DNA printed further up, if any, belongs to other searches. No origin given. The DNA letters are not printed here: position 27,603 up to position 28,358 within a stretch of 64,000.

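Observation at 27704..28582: Panacea-domain antitoxin coupled to a MazF/PemK-fold toxin (candidate PanAT pair) behind a consensus promoter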

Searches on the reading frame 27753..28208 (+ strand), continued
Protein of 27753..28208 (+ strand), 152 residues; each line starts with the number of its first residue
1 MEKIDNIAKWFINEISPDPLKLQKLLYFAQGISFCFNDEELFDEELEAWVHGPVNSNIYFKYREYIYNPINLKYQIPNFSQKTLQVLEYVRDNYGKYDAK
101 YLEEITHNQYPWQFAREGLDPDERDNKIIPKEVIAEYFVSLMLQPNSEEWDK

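Call 57: search_protein_families(library=pfam, proteins=[L051:1973-2395:+], max_evalue=0.001)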
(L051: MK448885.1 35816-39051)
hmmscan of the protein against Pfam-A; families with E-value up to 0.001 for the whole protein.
L051:1973-2395:+ (141 aa): 1 family
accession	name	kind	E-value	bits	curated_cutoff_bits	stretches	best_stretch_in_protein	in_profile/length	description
PF02452.23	PemK_toxin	-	4.5e-05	24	23.1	1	40-120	20-95/109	PemK-like, MazF-like toxin of type II toxin-antitoxin system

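Call 77: search_protein_families(library=phrogs, proteins=[window:27753-28208:+], max_evalue=0.001)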
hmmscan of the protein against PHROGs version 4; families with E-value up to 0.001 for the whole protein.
window:27753-28208:+ (152 aa): 2 families
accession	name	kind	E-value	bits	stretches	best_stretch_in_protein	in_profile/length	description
phrog_1281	-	unknown function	8.2e-39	134.3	1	1-141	7-153/195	-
phrog_10390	-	unknown function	6.3e-34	118.8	1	3-140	150-293/299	-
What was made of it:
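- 27753..28211 (+): panA: 152-aa standalone Panacea-domain antitoxin with no N-terminal DNA-binding or accessory domain. Its C-terminal region is highly conserved (R116, GLDPDER 118-124, K127, I134, Y137-F138, Q144-P145, W150). It ends in a low-confidence acidic, Trp-containing tail (143-152). PHROG 1281 E 8e-39 (call 77).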
